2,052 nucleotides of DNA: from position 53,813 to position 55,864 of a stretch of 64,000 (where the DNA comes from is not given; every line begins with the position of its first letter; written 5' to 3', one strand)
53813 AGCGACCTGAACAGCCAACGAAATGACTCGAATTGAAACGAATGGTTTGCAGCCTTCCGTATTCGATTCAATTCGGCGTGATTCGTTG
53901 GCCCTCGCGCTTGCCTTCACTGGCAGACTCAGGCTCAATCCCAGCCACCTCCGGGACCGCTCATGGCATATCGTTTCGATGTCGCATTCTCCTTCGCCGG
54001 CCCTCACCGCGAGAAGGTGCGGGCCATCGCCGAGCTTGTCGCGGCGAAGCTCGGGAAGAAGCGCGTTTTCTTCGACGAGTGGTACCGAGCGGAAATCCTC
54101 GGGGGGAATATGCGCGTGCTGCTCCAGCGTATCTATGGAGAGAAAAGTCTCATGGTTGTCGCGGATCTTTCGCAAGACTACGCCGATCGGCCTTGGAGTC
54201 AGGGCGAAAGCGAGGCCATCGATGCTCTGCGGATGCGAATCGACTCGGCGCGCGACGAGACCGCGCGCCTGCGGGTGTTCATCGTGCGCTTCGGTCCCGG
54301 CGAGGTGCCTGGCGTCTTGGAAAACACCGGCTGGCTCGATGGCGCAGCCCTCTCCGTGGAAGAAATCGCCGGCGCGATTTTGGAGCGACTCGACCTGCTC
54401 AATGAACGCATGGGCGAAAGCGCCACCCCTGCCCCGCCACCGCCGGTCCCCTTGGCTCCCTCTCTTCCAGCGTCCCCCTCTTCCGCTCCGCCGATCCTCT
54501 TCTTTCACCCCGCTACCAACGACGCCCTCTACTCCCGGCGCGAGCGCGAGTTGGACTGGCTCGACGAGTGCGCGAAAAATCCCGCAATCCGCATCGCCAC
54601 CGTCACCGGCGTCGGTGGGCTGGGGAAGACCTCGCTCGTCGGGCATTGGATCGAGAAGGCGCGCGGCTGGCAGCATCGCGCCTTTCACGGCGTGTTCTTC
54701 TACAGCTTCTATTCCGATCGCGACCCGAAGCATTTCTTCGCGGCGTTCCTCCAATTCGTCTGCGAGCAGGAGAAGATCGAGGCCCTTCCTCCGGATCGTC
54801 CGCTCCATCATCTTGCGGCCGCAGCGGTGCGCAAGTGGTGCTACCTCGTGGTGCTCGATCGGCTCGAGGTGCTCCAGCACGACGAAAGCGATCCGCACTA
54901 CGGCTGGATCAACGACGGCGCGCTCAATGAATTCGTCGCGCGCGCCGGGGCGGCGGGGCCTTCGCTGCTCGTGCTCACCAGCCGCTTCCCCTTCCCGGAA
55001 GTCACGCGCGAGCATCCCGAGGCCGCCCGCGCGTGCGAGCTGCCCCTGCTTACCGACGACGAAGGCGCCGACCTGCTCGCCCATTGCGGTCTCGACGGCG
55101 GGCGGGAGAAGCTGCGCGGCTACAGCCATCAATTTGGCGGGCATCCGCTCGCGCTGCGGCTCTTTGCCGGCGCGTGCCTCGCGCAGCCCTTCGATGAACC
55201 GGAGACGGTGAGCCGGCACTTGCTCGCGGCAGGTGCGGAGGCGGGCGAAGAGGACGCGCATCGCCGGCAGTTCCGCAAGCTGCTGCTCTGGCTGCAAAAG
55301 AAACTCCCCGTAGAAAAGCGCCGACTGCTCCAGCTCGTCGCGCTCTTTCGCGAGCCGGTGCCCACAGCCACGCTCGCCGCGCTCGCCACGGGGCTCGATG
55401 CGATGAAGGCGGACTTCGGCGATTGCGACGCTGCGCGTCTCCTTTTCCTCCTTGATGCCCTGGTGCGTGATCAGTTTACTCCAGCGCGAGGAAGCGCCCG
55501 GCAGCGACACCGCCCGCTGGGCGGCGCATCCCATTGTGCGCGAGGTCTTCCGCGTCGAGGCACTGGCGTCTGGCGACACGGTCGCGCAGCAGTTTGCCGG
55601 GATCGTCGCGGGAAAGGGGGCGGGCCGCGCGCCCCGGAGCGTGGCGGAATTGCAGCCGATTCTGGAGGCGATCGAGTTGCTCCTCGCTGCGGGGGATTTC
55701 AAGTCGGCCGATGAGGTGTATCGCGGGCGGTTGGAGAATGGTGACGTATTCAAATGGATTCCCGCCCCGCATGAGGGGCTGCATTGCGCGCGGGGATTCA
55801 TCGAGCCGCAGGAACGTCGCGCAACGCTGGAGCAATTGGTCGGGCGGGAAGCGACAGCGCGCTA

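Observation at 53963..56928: TIR - NB-ARC - TPR STAND NTPase (bacterial NLR-like candidate defence gene) next to intron, repeats and transposase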

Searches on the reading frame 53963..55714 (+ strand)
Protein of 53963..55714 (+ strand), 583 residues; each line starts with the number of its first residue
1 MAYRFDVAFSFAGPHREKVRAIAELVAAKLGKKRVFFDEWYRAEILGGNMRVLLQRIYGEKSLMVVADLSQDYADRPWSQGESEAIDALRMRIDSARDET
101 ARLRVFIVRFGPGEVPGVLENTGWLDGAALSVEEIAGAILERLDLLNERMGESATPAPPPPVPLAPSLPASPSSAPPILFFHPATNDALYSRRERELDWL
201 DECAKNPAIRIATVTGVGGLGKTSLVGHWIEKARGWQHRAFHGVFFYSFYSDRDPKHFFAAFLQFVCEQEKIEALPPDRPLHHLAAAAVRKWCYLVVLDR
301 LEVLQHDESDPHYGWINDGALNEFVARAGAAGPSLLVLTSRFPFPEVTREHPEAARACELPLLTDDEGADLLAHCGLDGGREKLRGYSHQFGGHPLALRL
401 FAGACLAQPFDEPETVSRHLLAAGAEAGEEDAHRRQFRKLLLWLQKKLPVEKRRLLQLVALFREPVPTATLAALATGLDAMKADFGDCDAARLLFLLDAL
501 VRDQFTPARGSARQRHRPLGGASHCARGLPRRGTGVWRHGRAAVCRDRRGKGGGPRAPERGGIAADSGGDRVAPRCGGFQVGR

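Call 3: search_protein_families(library=pfam, proteins=[window:53963-55714:+], max_evalue=0.1)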
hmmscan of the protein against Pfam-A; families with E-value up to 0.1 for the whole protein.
window:53963-55714:+ (583 aa): 7 families
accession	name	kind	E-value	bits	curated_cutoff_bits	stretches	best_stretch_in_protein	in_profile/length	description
PF01637.24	ATPase_2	-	0.00051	20.3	33.2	1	193-258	4-65/225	ATPase domain predominantly from Archaea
PF13191.12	AAA_16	-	0.00062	20.7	32.6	1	193-338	5-138/167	AAA ATPase domain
PF05729.18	NACHT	-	0.00067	20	26.7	1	212-310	3-99/167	NACHT domain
PF13676.11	TIR_2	-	0.00082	20.3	28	1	7-126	1-107/122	TIR domain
PF00931.28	NB-ARC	-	0.0033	17.2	23.5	1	198-404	10-204/248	NB-ARC domain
PF20703.3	nSTAND1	-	0.011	15.8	27.1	1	181-359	8-178/379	Novel STAND NTPase 1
PF24883.2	NPHP3_N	-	0.057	14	24.8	0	198-263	14-76/164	Nephrocystin 3, N-terminal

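Call 4: search_protein_families(library=padloc, proteins=[window:53963-55714:+], max_evalue=0.1)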
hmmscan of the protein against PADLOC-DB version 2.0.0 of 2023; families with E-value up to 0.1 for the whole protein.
window:53963-55714:+ (583 aa): 0 families

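Call 6: find_homologous_proteins(query=window:53963-55714:+)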
Query window:53963-55714:+ (583 aa): 61 proteins with E <= 0.001 among 8000 candidates.
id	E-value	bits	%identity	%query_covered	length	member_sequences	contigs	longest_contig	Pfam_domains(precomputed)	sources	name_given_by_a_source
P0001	0.0e+0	1342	100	100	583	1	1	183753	-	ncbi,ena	-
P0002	1.6e-262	891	79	86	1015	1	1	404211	-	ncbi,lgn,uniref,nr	ncbi:toll/interleukin-1 receptor domain-containing protein [Prosthecobacter sp.]|uniref:toll/interle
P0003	9.2e-246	835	71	89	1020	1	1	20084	-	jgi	jgi:tetratricopeptide (TPR) repeat protein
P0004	5.2e-212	724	66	89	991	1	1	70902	PF17874.8,PF13424.13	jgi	jgi:tetratricopeptide (TPR) repeat protein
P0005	4.9e-206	704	64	86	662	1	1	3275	-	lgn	-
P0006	3.6e-199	681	61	89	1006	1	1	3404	-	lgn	-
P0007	1.6e-194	666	83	59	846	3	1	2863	-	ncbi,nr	ncbi:MAG TPA: hypothetical protein VGO11_21685, partial [Chthoniobacteraceae bacterium]|nr:hypotheti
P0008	5.8e-193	661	62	87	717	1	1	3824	PF05729.19,PF13676.12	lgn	-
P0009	2.8e-188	645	60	86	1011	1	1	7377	PF05729.19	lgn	-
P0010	4.9e-187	641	59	89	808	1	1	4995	-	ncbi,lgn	-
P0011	6.8e-187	641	60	86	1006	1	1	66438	PF05729.19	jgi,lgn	jgi:tetratricopeptide (TPR) repeat protein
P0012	7.8e-183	627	59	86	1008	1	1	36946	-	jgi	jgi:hypothetical protein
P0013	1.3e-182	627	59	85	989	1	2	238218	PF05729.19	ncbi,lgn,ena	-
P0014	5.0e-177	608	59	86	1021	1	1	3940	PF05729.19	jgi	jgi:tetratricopeptide (TPR) repeat protein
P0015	9.1e-177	607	92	50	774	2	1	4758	PF17874.8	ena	-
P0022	6.5e-121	423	88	37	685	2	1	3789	-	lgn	-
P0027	2.2e-60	223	54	39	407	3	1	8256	PF13676.12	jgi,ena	jgi:hypothetical protein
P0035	7.9e-55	205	65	25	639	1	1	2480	PF00381.25,PF00359.28,PF13676.12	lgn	-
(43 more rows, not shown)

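Call 8: find_encoding_contigs(protein=P0001, flank=10000, max_places=3)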
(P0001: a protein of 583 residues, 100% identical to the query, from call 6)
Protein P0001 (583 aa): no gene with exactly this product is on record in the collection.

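Call 9: find_encoding_contigs(protein=P0002, flank=10000, max_places=3)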
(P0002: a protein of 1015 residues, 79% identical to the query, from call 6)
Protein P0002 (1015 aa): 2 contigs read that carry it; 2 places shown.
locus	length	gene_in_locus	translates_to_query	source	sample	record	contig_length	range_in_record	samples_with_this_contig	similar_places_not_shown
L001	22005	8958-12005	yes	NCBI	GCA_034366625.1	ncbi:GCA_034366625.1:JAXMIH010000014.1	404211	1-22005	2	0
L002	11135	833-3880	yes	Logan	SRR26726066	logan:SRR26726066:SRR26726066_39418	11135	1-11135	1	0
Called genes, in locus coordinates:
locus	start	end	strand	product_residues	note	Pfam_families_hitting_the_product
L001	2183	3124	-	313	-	PF01297:ZnuA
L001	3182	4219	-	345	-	PF00730:HhH-GPD, PF00633:HHH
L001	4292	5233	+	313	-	PF11858:DUF3378 (weak), PF01351:RNase_HII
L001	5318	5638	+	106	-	PF00216:Bac_DNA_binding, PF18291:HU-HIG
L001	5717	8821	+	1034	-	PF00034:Cytochrom_C (faint)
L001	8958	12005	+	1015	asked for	-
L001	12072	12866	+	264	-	PF06439:3keto-disac_hyd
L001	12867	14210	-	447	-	PF00578:AhpC-TSA, PF08534:Redoxin, PF00085:Thioredoxin (weak), PF13905:Thioredoxin_8, PF13365:Trypsin_2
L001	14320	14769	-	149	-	-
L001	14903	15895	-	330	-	PF12799:LRR_4 (faint), PF13855:LRR_8 (faint), PF23598:LRR_14 (faint), PF13516:LRR_6 (faint)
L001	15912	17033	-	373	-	-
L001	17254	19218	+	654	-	PF00754:F5_F8_type_C (faint), PF22633:F5_F8_type_C_2 (faint), PF07730:HisKA_3, PF13581:HATPase_c_2 (weak), PF02518:HATPase_c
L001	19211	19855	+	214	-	PF00072:Response_reg, PF00196:GerE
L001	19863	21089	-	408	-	PF00657:Lipase_GDSL, PF13472:Lipase_GDSL_2, PF00657:Lipase_GDSL (weak), PF13472:Lipase_GDSL_2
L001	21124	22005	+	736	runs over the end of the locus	PF02922:CBM_48, PF00128:Alpha-amylase (weak)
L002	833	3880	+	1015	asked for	-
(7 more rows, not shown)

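Call 10: find_encoding_contigs(protein=P0015, flank=5000, max_places=2)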
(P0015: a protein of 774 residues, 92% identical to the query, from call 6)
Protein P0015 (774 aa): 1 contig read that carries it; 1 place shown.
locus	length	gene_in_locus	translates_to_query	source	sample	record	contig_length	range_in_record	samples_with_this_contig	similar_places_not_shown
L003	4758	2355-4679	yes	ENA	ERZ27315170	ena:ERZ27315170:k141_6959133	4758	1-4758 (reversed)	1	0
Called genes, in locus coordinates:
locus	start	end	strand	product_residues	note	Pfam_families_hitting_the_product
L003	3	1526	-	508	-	?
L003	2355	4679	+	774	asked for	PF17874:TPR_MalT (faint)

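Call 11: find_encoding_contigs(protein=P0022, flank=5000, max_places=2)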
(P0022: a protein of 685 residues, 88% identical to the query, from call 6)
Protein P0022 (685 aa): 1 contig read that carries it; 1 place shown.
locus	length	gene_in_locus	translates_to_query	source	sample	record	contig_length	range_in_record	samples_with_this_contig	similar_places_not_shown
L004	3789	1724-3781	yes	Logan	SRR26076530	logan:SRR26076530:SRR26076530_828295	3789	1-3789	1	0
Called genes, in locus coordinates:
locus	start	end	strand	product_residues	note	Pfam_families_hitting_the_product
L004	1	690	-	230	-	?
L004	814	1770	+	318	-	-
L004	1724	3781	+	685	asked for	-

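Call 12: find_encoding_contigs(protein=P0007, flank=5000, max_places=2)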
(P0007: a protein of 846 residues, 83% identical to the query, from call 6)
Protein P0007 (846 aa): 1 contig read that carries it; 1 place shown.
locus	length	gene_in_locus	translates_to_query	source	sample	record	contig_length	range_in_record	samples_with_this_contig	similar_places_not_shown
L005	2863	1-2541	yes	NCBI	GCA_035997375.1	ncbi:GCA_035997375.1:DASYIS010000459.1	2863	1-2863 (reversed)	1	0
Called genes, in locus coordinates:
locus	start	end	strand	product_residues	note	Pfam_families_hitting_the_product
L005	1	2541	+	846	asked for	?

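Call 38: search_protein_families(library=ncbifam, proteins=[P0002, P0001, P0027, P0035], max_evalue=0.01)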
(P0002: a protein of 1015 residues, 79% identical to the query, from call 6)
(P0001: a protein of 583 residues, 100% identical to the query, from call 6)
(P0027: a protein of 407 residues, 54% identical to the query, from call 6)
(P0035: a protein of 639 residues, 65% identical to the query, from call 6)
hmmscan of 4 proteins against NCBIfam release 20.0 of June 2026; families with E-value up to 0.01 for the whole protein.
P0002 (1015 aa): 0 families

P0001 (583 aa): 0 families

P0027 (407 aa): 1 family
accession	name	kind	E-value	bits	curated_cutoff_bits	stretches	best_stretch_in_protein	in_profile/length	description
TIGR03420.1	DnaA_homol_Hda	equivalog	0.0023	17.5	194.8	0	205-258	32-84/226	DnaA regulatory inactivator Hda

P0035 (639 aa): 2 families
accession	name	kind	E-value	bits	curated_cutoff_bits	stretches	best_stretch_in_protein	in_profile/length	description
TIGR01003.1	PTS_HPr_family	subfamily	0.0036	17.2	47.9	0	215-279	12-68/82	HPr family phosphocarrier protein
TIGR00848.1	fruA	subfamily_domain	0.006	16.5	103.5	0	489-589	2-102/129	fructose PTS transporter subunit IIA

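Call 54: predict_structure(alignment_id=A3)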
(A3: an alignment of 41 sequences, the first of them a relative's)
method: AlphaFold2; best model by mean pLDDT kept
length: 1015 residues; sequences in the alignment: 41
mean_pLDDT: 87.5   pTM: 0.77
mean pLDDT of the five models: 87.5, 86.7, 86.0, 85.2, 84.9
residues with pLDDT >= 90: 630; 70-90: 274; 50-70: 74; < 50: 37
segments of 3 or more residues with pLDDT < 50: 1-5, 170-194, 447-449, 1013-1015
pLDDT, mean of each block of 10 residues (from residue 1): 56 79 92 88 87 79 83 91 62 69 78 89 71 80 95 95 73 38 40 58 76 88 96 94 91 91 93 87 95 87 93 96 88 81 92 94 90 93 93 91 93 88 81 76 58 68 84 91 89 89 83 89 86 72 86 83 90 73 90 93 94 92 92 93 96 96 94 94 96 97 97 96 86 60 89 97 98 98 97 93 98 98 97 94 98 97 95 94 97 95 95 99 98 99 98 99 97 98 98 98 89 47
secondary structure, 60 per line:
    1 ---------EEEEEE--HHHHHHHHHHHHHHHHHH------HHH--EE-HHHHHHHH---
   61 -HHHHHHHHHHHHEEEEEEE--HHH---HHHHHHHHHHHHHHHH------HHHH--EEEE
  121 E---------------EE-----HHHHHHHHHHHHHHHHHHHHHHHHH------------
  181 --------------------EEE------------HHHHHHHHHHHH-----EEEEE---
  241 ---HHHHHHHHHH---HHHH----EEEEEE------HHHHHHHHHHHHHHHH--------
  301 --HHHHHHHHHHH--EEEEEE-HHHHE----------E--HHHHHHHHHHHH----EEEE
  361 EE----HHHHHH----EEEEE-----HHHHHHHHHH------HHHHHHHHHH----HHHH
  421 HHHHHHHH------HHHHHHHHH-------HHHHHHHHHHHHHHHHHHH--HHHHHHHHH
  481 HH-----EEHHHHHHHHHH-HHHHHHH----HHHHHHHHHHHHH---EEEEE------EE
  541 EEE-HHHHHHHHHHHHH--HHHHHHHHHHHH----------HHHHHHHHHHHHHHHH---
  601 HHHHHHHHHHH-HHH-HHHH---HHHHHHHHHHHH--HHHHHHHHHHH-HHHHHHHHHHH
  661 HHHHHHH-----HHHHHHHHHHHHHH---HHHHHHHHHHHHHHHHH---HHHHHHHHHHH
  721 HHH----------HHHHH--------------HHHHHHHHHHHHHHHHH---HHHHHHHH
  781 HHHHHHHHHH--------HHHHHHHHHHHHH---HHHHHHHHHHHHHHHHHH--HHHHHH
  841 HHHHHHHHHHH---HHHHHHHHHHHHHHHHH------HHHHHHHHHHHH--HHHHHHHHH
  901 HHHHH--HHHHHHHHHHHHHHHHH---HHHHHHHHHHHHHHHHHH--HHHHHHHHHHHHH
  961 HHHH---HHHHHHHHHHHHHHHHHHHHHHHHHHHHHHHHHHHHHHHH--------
elements in order (helices of 4 or more, strands of 3 or more residues): E10-15 H18-35 H50-57 H62-73 E74-80 H89-104 H111-114 E117-121 H144-168 E201-203 H216-227 E233-237 H244-253 H257-260 E265-270 H277-292 H303-313 E316-321 H323-326 H341-352 E357-362 H367-372 E377-381 H387-396 H403-412 H417-428 H435-443 H451-469 H472-482 H490-499 H501-507 H512-524 E528-532 E539-543 H545-557 H560-571 H582-597 H601-611 H617-620 H624-635 H638-648 H650-667 H673-686 H690-706 H710-723 H734-738 H753-769 H773-790 H799-811 H815-832 H835-851 H855-871 H878-889 H892-905 H908-924 H928-945 H948-964 H968-1007

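Call 56: fold_search(model_id=the predicted structure, library=pdb)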
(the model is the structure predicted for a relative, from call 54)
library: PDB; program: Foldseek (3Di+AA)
matches with E <= 10: 1385; with E <= 0.001: 87
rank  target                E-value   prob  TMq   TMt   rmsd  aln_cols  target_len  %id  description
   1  6mfv_A                1.0e-11  1.00  0.33  0.45  11.9       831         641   12  Crystal structure of the Signal Transduction ATPase with Numerous Domains (STAND) protein with a tetratricopeptide rep (released 2019-02-20)
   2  3shf                  1.8e-08  1.00  0.29  0.26   9.8       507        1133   13  Crystal structure of the R265S mutant of full-length murine Apaf-1 (released 2011-08-24)
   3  1z6t_B                1.9e-08  1.00  0.31  0.49   7.3       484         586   12  Structure of the apoptotic protease-activating factor 1 bound to ADP (released 2005-04-19)
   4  5juy_A                4.2e-08  1.00  0.19  0.17  18.8       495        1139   13  Active human apoptosome with procaspase-9 (released 2016-10-19)
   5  1z6t_A                9.2e-08  1.00  0.31  0.50   7.3       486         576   12  Structure of the apoptotic protease-activating factor 1 bound to ADP (released 2005-04-19)
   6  5juy_B                9.2e-08  1.00  0.19  0.16  18.8       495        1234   13  Active human apoptosome with procaspase-9 (released 2016-10-19)
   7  3sfz                  9.9e-08  1.00  0.29  0.27   9.9       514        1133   12  Crystal structure of full-length murine Apaf-1 (released 2011-08-24)
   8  8dgc_A                7.4e-07  1.00  0.17  0.10  42.0      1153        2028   12  Avs3 bound to phage PhiV-1 terminase (released 2022-08-03)
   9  3j2t_A                8.0e-07  1.00  0.18  0.16  21.0       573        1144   10  An improved model of the human apoptosome (released 2013-04-10)
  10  2a5y_C                8.6e-07  1.00  0.19  0.46  14.7       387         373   14  Structure of a CED-4/CED-9 complex (released 2005-10-11)
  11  8dgc_B                8.9e-07  1.00  0.19  0.10  37.0      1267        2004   11  Avs3 bound to phage PhiV-1 terminase (released 2022-08-03)
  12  9h2l_A                9.2e-07  1.00  0.19  0.22  23.6       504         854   15  Cryo-EM structure of an octameric G10-resistosome from wheat (released 2025-09-24)
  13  2a5y_B                1.4e-06  1.00  0.20  0.36  15.0       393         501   14  Structure of a CED-4/CED-9 complex (released 2005-10-11)
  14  8xuq_A                1.4e-06  1.00  0.25  0.28  28.0       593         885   14  Cryo-EM structure of tomato NRC2 tetramer (released 2024-05-22)
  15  8jo0_A                2.2e-06  1.00  0.20  0.46  15.1       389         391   14  The Cryo-EM structure of a heptameric CED-4/CED-3 catalytic complex (released 2023-06-28)
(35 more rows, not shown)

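Call 76: search_protein_representatives(protein=P0002)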
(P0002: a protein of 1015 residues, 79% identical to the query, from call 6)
Query: 1015 residues. Proteins with E-value up to 0.001 (for the whole library): 4725; up to 1e-10: 1729; up to 1e-30: 228. The best 150 are listed.
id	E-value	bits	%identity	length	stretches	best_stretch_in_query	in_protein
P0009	0.0e+00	1289.7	64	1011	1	1-1012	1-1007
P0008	1.3e-265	900.4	64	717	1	8-722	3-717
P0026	2.0e-252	856.7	64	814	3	312-732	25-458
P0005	3.8e-249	845.9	73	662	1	4-575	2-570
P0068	1.4e-235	801.1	47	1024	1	12-1014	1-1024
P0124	1.5e-208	711.5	75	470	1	547-1012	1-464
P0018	6.9e-177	606.7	69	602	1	199-622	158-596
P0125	4.1e-153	528.0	48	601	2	452-895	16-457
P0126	1.1e-149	516.7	68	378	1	635-1012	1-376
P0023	2.3e-125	436.2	64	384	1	4-354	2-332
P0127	2.8e-116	406.1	68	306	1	1-310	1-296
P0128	1.9e-110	386.8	38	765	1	235-971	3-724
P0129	1.3e-107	377.4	38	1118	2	189-725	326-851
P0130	1.6e-105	370.5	32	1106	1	6-969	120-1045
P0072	6.3e-105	368.5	36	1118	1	186-981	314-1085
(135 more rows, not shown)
